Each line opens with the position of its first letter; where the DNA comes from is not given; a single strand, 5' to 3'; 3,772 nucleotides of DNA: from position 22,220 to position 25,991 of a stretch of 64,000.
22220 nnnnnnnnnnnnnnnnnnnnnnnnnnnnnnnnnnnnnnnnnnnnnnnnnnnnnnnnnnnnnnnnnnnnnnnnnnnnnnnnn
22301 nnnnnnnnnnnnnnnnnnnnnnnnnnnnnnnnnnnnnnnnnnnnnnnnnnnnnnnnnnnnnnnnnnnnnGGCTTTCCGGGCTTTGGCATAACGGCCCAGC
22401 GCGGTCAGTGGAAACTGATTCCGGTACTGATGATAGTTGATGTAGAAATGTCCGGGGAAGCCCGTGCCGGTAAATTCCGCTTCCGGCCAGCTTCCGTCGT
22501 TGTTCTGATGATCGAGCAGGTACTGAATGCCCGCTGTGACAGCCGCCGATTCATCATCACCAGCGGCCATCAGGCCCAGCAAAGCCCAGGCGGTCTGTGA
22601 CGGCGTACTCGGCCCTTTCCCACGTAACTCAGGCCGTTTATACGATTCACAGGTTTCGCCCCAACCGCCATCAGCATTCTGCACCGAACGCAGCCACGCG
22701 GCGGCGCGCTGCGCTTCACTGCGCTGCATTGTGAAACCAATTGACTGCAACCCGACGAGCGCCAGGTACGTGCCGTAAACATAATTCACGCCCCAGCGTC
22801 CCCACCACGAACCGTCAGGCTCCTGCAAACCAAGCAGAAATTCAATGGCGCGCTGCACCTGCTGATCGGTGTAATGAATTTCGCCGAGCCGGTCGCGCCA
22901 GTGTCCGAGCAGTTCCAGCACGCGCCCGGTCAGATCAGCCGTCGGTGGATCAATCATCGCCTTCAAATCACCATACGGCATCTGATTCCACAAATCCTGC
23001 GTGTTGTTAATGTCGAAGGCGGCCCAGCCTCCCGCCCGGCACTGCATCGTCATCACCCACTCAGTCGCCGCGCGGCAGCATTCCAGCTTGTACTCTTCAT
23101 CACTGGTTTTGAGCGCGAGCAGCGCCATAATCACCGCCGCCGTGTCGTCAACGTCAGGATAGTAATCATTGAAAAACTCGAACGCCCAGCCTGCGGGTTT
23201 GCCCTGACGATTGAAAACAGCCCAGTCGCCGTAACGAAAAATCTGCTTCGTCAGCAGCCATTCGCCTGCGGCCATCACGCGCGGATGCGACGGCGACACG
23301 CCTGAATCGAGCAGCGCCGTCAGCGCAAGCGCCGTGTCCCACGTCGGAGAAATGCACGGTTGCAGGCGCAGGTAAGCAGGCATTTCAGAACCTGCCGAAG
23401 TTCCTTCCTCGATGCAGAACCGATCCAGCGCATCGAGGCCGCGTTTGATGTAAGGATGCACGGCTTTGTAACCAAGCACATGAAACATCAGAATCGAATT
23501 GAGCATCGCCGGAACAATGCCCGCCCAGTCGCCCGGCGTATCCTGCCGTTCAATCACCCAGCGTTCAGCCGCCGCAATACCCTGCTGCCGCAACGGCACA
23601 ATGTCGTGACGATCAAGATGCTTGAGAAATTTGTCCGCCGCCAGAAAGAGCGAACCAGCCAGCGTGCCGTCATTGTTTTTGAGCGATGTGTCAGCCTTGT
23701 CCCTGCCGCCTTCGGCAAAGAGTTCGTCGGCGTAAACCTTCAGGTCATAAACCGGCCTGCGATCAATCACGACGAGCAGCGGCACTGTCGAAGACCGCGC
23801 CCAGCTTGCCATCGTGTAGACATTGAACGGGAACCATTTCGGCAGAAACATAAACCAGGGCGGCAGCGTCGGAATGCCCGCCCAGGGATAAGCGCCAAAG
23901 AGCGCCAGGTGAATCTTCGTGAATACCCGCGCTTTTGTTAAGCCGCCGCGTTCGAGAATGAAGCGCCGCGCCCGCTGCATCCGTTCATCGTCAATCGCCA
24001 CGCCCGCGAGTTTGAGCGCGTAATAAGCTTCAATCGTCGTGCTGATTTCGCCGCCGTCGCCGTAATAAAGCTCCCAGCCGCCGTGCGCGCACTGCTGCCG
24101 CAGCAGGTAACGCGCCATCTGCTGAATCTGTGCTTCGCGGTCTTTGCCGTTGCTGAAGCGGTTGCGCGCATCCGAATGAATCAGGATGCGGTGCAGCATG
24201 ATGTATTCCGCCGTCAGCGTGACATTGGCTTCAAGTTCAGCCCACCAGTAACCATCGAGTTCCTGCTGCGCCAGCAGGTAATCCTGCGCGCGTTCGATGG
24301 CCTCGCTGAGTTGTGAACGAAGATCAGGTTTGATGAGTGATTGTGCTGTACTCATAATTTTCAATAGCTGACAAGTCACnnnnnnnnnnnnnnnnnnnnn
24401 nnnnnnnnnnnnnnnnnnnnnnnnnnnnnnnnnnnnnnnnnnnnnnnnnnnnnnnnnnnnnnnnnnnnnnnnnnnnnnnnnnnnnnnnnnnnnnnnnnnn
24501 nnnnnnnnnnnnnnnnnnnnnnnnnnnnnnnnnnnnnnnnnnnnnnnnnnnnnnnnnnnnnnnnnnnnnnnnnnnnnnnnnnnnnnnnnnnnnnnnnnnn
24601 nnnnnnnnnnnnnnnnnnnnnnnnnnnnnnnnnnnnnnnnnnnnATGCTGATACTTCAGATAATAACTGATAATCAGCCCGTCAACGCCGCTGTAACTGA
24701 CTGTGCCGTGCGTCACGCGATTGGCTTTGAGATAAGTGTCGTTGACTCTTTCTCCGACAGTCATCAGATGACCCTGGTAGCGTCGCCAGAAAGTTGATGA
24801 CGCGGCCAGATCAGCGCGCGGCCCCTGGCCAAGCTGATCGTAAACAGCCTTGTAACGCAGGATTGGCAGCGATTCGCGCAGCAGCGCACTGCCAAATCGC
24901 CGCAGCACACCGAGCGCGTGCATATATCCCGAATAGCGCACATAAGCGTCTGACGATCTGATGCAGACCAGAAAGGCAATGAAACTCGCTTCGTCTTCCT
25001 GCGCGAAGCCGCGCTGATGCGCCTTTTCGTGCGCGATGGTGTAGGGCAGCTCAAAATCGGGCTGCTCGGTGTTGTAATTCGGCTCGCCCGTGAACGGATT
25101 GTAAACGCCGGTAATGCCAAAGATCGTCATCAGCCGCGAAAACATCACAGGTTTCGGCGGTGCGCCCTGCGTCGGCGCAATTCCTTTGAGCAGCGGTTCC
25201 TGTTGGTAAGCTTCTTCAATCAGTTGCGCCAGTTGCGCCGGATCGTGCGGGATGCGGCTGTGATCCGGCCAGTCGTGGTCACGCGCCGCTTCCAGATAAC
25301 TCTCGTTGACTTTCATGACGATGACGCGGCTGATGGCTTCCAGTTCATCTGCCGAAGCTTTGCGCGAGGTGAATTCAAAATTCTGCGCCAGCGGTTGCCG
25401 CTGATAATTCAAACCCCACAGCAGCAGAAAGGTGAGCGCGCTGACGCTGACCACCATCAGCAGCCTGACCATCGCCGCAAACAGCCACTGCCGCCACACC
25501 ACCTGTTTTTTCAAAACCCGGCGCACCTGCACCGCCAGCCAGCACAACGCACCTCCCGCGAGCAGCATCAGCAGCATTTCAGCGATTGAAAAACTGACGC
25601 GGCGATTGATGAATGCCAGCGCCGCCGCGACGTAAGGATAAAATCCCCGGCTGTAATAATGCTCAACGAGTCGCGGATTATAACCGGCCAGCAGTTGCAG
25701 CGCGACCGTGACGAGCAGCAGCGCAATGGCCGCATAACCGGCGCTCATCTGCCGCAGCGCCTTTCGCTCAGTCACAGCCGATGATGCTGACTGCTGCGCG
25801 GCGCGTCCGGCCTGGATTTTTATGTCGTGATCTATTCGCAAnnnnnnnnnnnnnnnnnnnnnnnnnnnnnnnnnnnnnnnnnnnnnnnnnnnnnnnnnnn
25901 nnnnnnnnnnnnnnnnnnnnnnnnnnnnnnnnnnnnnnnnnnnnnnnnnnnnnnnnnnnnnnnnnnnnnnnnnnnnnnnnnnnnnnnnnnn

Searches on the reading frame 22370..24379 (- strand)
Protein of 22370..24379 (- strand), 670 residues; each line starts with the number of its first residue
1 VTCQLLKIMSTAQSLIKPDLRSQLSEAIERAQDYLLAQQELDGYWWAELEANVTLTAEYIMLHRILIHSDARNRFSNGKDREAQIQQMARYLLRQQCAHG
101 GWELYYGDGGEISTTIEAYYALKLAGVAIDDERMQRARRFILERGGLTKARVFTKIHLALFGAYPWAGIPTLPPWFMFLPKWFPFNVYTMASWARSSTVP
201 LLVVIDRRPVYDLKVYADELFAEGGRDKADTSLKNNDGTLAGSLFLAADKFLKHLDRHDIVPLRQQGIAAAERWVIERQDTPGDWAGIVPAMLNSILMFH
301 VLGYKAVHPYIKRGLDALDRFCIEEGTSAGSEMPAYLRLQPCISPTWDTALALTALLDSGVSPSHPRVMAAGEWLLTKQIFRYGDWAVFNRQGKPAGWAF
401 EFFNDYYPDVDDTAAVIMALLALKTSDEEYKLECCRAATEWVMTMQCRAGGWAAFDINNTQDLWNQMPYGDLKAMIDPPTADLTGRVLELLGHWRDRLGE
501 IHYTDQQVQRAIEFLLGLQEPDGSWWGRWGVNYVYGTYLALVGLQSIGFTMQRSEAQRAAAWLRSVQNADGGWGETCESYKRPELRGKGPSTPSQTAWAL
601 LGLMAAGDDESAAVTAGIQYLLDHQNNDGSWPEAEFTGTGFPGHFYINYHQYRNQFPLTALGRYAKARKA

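Call 38: search_protein_families(library=pfam, proteins=[window:22370-24379:-], max_evalue=0.0001)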
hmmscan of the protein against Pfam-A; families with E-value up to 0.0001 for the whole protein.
window:22370-24379:- (670 aa): 5 families
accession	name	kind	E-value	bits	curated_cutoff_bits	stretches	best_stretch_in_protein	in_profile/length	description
PF13243.12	SQHop_cyclase_C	-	2.2e-139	464.4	26.1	1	343-665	1-318/319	Squalene-hopene cyclase C-terminal domain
PF13249.12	SQHop_cyclase_N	-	1.7e-123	411.9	26.2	2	28-325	1-289/291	Squalene-hopene cyclase N-terminal domain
PF00432.27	Prenyltrans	-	3.9e-10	40.1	26.5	1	497-630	41-166/304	Prenyltransferase alpha-alpha toroid domain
PF07678.20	TED_complement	-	3.3e-08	33.4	22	0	550-626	110-191/312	A-macroglobulin TED domain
PF09492.16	Pec_lyase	-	8.3e-06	25.7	22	0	612-633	62-83/292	Pectic acid lyase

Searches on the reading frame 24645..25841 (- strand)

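Call 38: search_protein_families(library=pfam, proteins=[window:24645-25841:-], max_evalue=0.0001)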
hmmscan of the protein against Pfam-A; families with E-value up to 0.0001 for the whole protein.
window:24645-25841:- (399 aa): 1 family
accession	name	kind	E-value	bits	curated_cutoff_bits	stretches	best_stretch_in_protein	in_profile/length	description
PF12725.13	DUF3810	-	1.5e-83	281.2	28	1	63-391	1-311/311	Protein of unknown function (DUF3810)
